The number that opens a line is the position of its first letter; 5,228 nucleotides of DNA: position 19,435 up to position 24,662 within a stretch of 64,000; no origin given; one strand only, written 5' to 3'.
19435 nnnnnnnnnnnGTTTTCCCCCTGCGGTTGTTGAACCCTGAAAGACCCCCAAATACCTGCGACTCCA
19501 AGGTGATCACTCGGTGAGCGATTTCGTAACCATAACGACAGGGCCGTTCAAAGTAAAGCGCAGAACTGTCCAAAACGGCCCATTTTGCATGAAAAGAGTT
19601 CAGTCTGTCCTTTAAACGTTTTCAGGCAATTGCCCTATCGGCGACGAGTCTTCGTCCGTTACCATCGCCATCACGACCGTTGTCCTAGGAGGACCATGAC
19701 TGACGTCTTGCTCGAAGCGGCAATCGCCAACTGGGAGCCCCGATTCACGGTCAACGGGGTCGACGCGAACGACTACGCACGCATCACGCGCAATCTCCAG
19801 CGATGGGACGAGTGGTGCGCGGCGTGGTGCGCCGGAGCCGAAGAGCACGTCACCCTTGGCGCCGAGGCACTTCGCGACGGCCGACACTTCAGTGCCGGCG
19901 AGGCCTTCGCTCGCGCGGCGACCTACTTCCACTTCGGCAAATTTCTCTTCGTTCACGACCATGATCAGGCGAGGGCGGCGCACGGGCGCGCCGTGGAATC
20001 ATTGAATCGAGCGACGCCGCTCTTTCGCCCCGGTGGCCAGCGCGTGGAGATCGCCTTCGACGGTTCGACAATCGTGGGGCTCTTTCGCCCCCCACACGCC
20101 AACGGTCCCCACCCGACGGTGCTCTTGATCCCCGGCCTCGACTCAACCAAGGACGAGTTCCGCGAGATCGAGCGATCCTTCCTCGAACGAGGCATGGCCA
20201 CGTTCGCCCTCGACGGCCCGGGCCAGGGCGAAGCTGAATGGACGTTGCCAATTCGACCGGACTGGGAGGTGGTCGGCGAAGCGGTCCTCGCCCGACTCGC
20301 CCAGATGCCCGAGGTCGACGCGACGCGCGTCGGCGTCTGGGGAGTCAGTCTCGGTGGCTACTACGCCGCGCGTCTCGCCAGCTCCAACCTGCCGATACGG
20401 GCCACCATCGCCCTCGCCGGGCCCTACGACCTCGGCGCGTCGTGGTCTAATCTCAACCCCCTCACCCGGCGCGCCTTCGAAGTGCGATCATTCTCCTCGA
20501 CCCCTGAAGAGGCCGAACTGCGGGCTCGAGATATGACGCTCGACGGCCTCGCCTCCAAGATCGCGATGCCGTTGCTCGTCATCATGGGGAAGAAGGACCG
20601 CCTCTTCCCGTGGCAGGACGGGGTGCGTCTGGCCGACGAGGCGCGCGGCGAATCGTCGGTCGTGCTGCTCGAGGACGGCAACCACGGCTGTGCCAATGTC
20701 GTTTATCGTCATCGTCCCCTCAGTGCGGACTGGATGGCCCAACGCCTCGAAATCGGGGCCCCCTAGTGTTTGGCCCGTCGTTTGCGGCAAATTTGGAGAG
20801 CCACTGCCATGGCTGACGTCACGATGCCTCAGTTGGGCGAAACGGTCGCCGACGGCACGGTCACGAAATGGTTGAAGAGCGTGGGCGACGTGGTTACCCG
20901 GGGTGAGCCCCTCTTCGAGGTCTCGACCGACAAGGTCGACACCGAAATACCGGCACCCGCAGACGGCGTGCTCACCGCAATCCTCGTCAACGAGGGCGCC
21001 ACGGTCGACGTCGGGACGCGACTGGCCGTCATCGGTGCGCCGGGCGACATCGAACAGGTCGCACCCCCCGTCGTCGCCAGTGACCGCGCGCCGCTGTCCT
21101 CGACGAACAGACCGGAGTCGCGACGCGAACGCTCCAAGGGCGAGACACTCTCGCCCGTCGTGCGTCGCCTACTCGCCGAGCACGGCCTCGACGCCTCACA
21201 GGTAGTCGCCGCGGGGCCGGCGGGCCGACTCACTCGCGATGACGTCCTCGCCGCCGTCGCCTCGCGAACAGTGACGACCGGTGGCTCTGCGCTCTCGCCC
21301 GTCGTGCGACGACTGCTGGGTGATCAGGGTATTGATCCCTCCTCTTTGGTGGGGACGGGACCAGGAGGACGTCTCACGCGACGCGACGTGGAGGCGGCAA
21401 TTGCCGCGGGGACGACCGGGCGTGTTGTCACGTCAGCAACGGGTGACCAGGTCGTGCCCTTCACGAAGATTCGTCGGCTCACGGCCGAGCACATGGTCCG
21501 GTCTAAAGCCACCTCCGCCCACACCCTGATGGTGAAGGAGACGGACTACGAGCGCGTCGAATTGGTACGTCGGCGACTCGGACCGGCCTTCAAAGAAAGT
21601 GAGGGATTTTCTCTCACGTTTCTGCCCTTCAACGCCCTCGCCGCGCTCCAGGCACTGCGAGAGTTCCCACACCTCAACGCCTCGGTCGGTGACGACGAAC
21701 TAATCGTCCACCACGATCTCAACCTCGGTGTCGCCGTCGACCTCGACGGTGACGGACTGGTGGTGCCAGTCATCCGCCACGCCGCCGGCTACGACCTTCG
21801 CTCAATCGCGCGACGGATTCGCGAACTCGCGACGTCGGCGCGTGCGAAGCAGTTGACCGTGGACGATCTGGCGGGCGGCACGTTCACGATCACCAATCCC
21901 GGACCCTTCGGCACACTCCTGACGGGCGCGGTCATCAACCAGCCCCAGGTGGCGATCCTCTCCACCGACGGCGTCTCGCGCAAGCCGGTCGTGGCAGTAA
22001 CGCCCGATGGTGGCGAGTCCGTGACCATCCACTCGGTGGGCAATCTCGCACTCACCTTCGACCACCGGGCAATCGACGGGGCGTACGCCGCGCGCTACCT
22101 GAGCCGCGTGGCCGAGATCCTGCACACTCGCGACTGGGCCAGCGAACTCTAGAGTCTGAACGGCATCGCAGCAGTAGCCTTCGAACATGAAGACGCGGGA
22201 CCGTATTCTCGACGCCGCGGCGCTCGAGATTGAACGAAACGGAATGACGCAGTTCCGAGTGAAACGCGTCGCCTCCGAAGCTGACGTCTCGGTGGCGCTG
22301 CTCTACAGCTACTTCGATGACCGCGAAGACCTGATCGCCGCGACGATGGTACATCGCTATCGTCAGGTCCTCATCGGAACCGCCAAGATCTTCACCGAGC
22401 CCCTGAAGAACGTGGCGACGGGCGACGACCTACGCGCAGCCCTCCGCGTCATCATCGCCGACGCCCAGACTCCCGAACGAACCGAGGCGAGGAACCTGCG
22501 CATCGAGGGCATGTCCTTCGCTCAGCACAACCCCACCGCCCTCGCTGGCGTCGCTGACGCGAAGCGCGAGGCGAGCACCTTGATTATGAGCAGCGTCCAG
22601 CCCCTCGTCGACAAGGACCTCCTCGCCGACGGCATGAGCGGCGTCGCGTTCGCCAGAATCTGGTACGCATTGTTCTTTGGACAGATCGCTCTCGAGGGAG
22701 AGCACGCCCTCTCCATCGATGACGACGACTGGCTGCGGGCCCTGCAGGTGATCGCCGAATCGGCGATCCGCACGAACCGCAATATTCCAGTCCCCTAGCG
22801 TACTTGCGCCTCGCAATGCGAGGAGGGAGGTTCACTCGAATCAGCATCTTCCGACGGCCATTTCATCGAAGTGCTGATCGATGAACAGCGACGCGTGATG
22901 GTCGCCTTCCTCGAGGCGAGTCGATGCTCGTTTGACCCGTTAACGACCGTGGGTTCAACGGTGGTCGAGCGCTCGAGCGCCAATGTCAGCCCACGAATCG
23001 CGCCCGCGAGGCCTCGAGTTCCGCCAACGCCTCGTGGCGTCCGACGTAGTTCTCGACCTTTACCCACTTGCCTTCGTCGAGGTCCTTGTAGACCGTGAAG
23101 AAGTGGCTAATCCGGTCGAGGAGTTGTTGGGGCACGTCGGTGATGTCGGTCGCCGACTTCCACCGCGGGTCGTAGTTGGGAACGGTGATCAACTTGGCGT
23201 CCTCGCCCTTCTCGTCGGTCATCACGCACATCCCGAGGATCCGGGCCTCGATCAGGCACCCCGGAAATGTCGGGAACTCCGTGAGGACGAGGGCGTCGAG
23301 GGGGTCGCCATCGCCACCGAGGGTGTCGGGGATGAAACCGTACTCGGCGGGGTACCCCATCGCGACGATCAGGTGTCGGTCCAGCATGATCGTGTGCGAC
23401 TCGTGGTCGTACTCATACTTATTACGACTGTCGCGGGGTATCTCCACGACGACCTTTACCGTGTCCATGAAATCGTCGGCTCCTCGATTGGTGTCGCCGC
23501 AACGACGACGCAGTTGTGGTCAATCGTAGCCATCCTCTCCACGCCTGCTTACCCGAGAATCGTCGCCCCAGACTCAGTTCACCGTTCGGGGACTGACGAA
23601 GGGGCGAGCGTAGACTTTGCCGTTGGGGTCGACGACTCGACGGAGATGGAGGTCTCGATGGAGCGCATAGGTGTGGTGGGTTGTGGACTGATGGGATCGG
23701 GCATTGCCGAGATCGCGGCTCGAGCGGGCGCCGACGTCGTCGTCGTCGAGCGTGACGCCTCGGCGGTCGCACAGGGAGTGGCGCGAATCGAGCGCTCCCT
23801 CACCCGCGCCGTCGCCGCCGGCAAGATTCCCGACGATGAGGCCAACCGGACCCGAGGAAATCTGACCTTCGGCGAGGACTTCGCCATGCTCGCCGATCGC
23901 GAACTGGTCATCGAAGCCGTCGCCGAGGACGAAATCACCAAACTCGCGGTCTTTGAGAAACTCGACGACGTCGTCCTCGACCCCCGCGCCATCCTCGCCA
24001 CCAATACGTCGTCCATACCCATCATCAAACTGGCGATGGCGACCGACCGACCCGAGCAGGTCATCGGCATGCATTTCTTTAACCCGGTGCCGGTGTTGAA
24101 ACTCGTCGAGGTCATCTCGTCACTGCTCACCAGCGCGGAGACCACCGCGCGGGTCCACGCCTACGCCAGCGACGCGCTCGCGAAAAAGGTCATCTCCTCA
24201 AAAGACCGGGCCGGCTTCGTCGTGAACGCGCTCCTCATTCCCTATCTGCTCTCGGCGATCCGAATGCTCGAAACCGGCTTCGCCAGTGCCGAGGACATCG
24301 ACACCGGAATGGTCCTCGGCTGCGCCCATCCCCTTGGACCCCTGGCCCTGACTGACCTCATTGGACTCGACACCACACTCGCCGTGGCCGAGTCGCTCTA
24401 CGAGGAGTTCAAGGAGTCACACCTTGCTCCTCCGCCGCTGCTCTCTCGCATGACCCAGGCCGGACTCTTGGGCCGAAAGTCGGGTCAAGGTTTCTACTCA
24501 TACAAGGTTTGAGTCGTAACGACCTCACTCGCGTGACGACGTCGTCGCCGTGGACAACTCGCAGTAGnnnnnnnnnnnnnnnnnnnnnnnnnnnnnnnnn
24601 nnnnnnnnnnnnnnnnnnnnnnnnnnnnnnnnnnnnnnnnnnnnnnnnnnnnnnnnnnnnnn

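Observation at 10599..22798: Orphan catabolic gene cluster: importer, two unusual hydrolases, dehydrogenase and dedicated TPP complex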

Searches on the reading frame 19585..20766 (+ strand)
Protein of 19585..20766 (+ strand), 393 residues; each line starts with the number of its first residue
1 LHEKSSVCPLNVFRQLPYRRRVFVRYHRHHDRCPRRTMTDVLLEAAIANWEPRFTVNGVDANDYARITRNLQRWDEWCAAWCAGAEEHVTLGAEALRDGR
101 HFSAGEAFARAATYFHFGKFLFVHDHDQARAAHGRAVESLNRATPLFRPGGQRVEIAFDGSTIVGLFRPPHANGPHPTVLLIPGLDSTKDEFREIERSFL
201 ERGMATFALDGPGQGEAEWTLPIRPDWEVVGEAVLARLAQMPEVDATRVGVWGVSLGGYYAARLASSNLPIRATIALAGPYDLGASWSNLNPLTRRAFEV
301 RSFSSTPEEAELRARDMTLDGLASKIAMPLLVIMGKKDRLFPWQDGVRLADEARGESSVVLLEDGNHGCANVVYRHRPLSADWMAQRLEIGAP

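Call 4: search_protein_families(library=pfam, proteins=[window:19585-20766:+])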
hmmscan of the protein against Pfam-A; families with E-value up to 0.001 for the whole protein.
window:19585-20766:+ (393 aa): 6 families
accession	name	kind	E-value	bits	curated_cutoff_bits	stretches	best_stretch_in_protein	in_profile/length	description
PF06500.17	FrsA-like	-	5.2e-16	58.9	22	1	77-278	97-297/414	Esterase FrsA-like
PF12146.15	Hydrolase_4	-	1.3e-09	38.2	27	1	175-297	3-126/239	Serine aminopeptidase, S33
PF00326.27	Peptidase_S9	-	5e-09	36.4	22.6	1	196-371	6-191/213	Prolyl oligopeptidase family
PF12697.13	Abhydrolase_6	-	6.7e-09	37.2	26.3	1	179-348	1-188/217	Alpha/beta hydrolase family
PF00561.26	Abhydrolase_1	-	9e-09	35.8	25.8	1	177-279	1-102/245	alpha/beta hydrolase fold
PF01738.24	DLH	-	0.00011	22.3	21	0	232-351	82-167/217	Dienelactone hydrolase family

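Call 5: search_protein_families(library=ncbifam, proteins=[window:19585-20766:+], max_evalue=0.00001)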
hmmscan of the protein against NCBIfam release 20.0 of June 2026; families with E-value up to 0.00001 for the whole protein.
window:19585-20766:+ (393 aa): 6 families
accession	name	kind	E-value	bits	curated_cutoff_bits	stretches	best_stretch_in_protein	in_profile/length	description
NF003460.0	PRK05077.1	equivalog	1.3e-18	67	477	1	76-277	96-296/414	esterase FrsA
NF051488.1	bifunc_PcaDC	exception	4.5e-08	32.6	390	0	175-268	11-99/375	bifunctional 3-oxoadipate enol-lactonase/4-carboxymuconolactone decarboxylase PcaDC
NF011457.0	PRK14875.1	equivalog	6.6e-08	31.9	307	0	171-284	127-235/372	acetoin dehydrogenase dihydrolipoyllysine-residue acetyltransferase subunit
NF047920.1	lactonase_UilS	equivalog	1.1e-06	28.6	400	0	162-275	10-126/285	UilS family quorum-quenching N-acyl-homoserine lactonase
TIGR02427.1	protocat_pcaD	equivalog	1.8e-06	27.5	255.85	0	315-367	181-232/251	3-oxoadipate enol-lactonase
TIGR03611.1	RutD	equivalog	4.6e-06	26.2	238.5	0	169-302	8-129/258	pyrimidine utilization protein D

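Call 10: search_solved_structures(query=window:19696-20766:+, max_evalue=0.001, show_alignments=1)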
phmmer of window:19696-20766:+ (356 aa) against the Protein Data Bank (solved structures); distinct sequences matched with E-value up to 0.001: 33.
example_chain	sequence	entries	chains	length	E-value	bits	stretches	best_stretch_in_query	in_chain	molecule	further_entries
2jbw_A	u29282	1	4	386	3.9e-42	147.5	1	7-352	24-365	2,6-DIHYDROXY-PSEUDO-OXYNICOTINE HYDROLASE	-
8qd7_A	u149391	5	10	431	7e-16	61.2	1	36-308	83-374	Yellowish-green 1-like protein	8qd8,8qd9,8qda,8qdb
8qd1_A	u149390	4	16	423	2.6e-15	59.3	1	36-233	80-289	Pigment biosynthesis protein yellowish-green 1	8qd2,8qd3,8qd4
6hxa_A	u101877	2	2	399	3.8e-15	58.7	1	35-351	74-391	AntI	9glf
8qbh_A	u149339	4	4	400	3.9e-15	58.7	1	35-351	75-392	Photorhabdus luminescens subsp. laumondii TTO1 complete genome segment 15/17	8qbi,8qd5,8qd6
3mve_A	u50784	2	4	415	3.7e-11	45.6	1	66-265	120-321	UPF0255 protein VV1_0328 | UPF0255 protein frsA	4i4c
3our_A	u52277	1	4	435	4.2e-11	45.4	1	66-265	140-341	UPF0255 protein VV1_0328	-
7qjm_A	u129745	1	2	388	6.2e-09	38.3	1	114-295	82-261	alpha/beta-hydrolase (202)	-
4ywf_A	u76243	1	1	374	4.6e-07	32.1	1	66-332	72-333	AbyA5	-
9h0z_A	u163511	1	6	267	1.1e-06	30.9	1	116-246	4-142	Serine aminopeptidase S33 domain-containing protein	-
5no5_A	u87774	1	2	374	1.3e-06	30.7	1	66-332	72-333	AbyA5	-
7d78_D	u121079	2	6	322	2.3e-06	29.8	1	120-239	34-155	DltD domain-containing protein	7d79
1l7a_A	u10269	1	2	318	2.7e-06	29.6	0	199-305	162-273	Cephalosporin C deacetylase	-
9pjb_A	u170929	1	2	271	4e-06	29.1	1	123-241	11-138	MHETase MHT043-5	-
1ods_A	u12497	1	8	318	6.3e-06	28.4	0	199-305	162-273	CEPHALOSPORIN C DEACETYLASE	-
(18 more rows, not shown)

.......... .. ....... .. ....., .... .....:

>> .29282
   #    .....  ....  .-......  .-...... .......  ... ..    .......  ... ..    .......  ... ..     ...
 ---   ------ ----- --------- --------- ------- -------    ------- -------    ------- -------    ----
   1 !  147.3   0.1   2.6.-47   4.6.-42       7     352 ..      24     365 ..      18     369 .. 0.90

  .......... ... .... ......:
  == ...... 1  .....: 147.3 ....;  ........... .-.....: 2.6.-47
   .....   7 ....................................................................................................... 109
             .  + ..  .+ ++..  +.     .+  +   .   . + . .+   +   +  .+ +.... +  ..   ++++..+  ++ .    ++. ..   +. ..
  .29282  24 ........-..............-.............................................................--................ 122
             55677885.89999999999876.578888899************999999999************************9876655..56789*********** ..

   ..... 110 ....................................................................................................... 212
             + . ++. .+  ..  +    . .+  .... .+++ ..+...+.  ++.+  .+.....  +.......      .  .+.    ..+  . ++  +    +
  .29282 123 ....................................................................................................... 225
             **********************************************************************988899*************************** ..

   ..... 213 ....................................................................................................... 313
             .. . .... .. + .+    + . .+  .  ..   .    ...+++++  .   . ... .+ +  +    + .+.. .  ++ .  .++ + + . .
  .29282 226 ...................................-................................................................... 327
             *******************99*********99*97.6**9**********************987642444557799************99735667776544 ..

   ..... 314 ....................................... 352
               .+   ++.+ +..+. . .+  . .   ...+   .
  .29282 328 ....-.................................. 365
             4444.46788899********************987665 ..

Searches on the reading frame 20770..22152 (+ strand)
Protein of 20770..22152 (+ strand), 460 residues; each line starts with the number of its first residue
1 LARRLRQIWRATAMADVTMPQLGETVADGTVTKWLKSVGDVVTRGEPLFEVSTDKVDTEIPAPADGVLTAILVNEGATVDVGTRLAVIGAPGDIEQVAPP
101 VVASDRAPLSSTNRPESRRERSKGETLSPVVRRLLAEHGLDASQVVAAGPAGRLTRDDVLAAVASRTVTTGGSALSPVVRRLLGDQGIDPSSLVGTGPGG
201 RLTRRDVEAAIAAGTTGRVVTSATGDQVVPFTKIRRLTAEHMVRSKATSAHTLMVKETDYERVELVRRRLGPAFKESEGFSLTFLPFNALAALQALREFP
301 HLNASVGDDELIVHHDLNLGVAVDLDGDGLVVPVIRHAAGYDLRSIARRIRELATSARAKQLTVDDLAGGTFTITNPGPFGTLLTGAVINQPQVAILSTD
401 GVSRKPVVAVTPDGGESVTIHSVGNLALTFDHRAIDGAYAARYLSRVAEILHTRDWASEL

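Call 4: search_protein_families(library=pfam, proteins=[window:20770-22152:+])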
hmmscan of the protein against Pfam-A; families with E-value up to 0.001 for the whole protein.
window:20770-22152:+ (460 aa): 5 families
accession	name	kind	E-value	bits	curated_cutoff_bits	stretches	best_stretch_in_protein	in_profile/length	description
PF00198.28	2-oxoacid_dh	-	3.1e-64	217.1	23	1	226-452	4-225/232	2-oxoacid dehydrogenases acyltransferase (catalytic domain)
PF02817.22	E3_binding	-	1.8e-23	82.9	23.7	2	175-208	3-36/36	e3 binding domain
PF00364.28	Biotin_lipoyl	-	4.4e-22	78.2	22.1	1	16-88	2-73/73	Biotin-requiring enzyme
PF13437.12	HlyD_3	-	4.6e-06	27.8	22.2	0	60-95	2-37/106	HlyD family secretion protein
PF13533.13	Biotin_lipoyl_2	-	7.8e-05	22.9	29.8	0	60-88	3-31/32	Biotin-lipoyl like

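Call 5: search_protein_families(library=ncbifam, proteins=[window:20770-22152:+], max_evalue=0.00001)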
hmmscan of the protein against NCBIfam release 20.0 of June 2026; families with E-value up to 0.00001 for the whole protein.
window:20770-22152:+ (460 aa): 15 families
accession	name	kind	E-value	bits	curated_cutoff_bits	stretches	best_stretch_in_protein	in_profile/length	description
TIGR02927.1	SucB_Actino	equivalog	5.7e-102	342.4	423.45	3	232-460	348-577/579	2-oxoglutarate dehydrogenase, E2 component, dihydrolipoamide succinyltransferase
NF008814.0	PRK11854.1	equivalog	9e-91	305.2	722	2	175-453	334-631/637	pyruvate dehydrogenase complex dihydrolipoyllysine-residue acetyltransferase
NF004309.0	PRK05704.1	equivalog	8.8e-90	302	449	2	173-451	113-398/408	2-oxoglutarate dehydrogenase complex dihydrolipoyllysine-residue succinyltransferase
TIGR01347.1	sucB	equivalog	3.3e-84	283.5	378.65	2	172-452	110-395/404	dihydrolipoyllysine-residue succinyltransferase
TIGR01349.1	PDHac_trf_mito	equivalog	5e-66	223.6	445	2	175-451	143-429/437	pyruvate dehydrogenase complex dihydrolipoamide acetyltransferase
TIGR01348.1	PDHac_trf_long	equivalog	3.8e-59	200.8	552.1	2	176-452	287-580/587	dihydrolipoyllysine-residue acetyltransferase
NF008815.0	PRK11857.1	equivalog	6.2e-43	147.4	378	1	223-453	75-301/308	dihydrolipoamide acetyltransferase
NF011416.0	PRK14843.1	equivalog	1.9e-37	129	429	1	128-452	9-340/347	dihydrolipoamide acetyltransferase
NF008907.0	PRK12270.1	equivalog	1.7e-23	82.4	878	1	220-454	122-364/1241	multifunctional oxoglutarate decarboxylase/oxoglutarate dehydrogenase thiamine pyrophosphate-binding subunit/dihydrolipoyllysine-residue suc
NF011457.0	PRK14875.1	equivalog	6.8e-23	81.2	307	1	15-166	4-123/372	acetoin dehydrogenase dihydrolipoyllysine-residue acetyltransferase subunit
NF008854.0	PRK11892.1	equivalog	1.1e-15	57.3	454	1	15-108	3-97/464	pyruvate dehydrogenase complex E1 component subunit beta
NF004173.0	PRK05641.1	equivalog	1.4e-09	38.7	199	1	28-89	92-153/153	putative acetyl-CoA carboxylase biotin carboxyl carrier protein subunit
NF005117.0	PRK06549.1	equivalog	1.7e-07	31.9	159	1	28-88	69-129/130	acetyl-CoA carboxylase biotin carboxyl carrier protein subunit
NF006761.0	PRK09282.1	domain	4.2e-06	25.5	402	1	26-88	527-589/591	pyruvate carboxylase subunit B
TIGR01730.1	RND_mfp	subfamily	5.7e-06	25.5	94.9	0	57-89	134-166/322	efflux RND transporter periplasmic adaptor subunit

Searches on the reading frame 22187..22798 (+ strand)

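Call 4: search_protein_families(library=pfam, proteins=[window:22187-22798:+])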
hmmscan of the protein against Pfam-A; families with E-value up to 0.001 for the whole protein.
window:22187-22798:+ (203 aa): 1 family
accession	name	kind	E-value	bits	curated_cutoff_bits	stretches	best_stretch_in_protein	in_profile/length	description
PF00440.29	TetR_N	-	6.1e-10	39.2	24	1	7-52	1-46/47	Bacterial regulatory proteins, tetR family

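Call 5: search_protein_families(library=ncbifam, proteins=[window:22187-22798:+], max_evalue=0.00001)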
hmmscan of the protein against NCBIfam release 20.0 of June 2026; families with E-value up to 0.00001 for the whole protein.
window:22187-22798:+ (203 aa): 4 families
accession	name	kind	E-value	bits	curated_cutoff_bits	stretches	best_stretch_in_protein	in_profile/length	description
NF001978.0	PRK00767.1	equivalog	4.8e-10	39.5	118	1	4-102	11-107/197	transcriptional regulator BetI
TIGR03384.1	betaine_BetI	equivalog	2.7e-09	37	201.3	1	4-62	10-68/189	choline-binding transcriptional repressor BetI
NF041196.1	ScbR_bind_reg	equivalog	3.4e-06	27.4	150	1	2-60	6-64/191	ScbR family autoregulator-binding transcription factor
NF053878.1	FATransRegFadRBac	equivalog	6e-06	26.2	200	1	5-60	6-61/190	fatty acid metabolism transcriptional regulator FadR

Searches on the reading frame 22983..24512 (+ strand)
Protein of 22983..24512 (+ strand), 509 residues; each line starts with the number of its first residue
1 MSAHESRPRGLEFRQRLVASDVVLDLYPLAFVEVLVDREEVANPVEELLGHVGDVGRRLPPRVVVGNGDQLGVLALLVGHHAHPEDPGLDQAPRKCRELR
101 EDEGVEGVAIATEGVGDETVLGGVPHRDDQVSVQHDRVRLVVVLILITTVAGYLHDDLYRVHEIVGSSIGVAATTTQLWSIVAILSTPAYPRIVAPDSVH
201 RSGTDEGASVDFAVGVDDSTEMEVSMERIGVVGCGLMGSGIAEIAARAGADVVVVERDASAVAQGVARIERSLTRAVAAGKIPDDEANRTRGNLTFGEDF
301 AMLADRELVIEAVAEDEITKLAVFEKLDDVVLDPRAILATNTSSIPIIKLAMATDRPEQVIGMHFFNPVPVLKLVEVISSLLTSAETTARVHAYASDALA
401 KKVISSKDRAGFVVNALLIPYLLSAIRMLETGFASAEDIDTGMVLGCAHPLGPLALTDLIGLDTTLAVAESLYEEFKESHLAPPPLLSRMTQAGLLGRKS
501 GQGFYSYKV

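Call 4: search_protein_families(library=pfam, proteins=[window:22983-24512:+])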
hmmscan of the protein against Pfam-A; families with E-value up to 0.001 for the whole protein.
window:22983-24512:+ (509 aa): 5 families
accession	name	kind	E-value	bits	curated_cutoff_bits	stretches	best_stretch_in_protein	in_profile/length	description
PF02737.24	3HCDH_N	-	3.2e-52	177.5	22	1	229-408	2-179/180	3-hydroxyacyl-CoA dehydrogenase, NAD binding domain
PF00725.27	3HCDH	-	3.4e-30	104.9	22.1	1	411-507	1-97/97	3-hydroxyacyl-CoA dehydrogenase, C-terminal domain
PF03446.21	NAD_binding_2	-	4.5e-05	23.9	21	1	228-268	1-41/161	NAD binding domain of 6-phosphogluconate dehydrogenase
PF02826.25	2-Hacid_dh_C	-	0.00078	19.3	25.1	0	220-263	30-73/178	D-isomer specific 2-hydroxyacid dehydrogenase, NAD binding domain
PF03807.23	F420_oxidored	-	0.00085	20.3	21.6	0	228-270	1-45/94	NADP oxidoreductase coenzyme F420-dependent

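Call 5: search_protein_families(library=ncbifam, proteins=[window:22983-24512:+], max_evalue=0.00001)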
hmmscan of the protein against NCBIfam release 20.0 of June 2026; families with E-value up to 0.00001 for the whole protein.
window:22983-24512:+ (509 aa): 19 families
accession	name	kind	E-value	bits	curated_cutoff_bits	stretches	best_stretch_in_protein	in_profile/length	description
NF005875.0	PRK07819.1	subfamily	1.6e-135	451.1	319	1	224-507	3-286/287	3-hydroxybutyryl-CoA dehydrogenase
NF004474.0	PRK05808.1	subfamily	3.7e-94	315.2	408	1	225-508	2-283/283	3-hydroxybutyryl-CoA dehydrogenase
NF006124.0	PRK08268.1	subfamily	1.4e-83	281.6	508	1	222-508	3-288/507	3-hydroxyacyl-CoA dehydrogenase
NF005715.0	PRK07530.1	equivalog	8.2e-82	274.9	420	1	225-508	3-284/292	3-hydroxybutyryl-CoA dehydrogenase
TIGR02279.1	PaaC-3OHAcCoADH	equivalog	8.5e-70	236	669.4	1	225-508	4-286/503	3-hydroxyacyl-CoA dehydrogenase PaaH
NF006722.0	PRK09260.1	equivalog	2.3e-67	227.3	429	1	226-508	2-282/289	3-hydroxyacyl-CoA dehydrogenase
NF004699.0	PRK06035.1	equivalog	2.4e-61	207.4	500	1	226-500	3-278/294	3-hydroxyacyl-CoA dehydrogenase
NF008363.0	PRK11154.1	equivalog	1.5e-59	201.8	869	1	223-508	306-587/708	fatty acid oxidation complex subunit alpha FadJ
NF008727.0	PRK11730.1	equivalog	2.7e-57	194.6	870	1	224-508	311-593/717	fatty acid oxidation complex subunit alpha FadB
NF006143.0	PRK08293.1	equivalog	9.3e-54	182.7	312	1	225-508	3-288/291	3-hydroxyacyl-CoA dehydrogenase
TIGR02441.1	fa_ox_alpha_mit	equivalog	1.7e-50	171.9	964.65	1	225-508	334-614/737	fatty acid oxidation complex subunit alpha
TIGR02440.1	FadJ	equivalog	5.3e-50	170.4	968.45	1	223-507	301-581/699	fatty acid oxidation complex subunit alpha FadJ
TIGR02437.1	FadB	equivalog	1.9e-46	158.8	933.55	1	227-508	314-593/714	fatty acid oxidation complex subunit alpha FadB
NF042925.1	FHMPC_DH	equivalog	1.3e-42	146.2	500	1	228-508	2-281/304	5-formyl-3-hydroxy-2-methylpyridine 4-carboxylate 5-dehydrogenase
NF052272.1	Staph_FadB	exception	1.2e-39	136.1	999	1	225-506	2-287/752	3-hydroxyacyl-CoA dehydrogenase/crotonase FadB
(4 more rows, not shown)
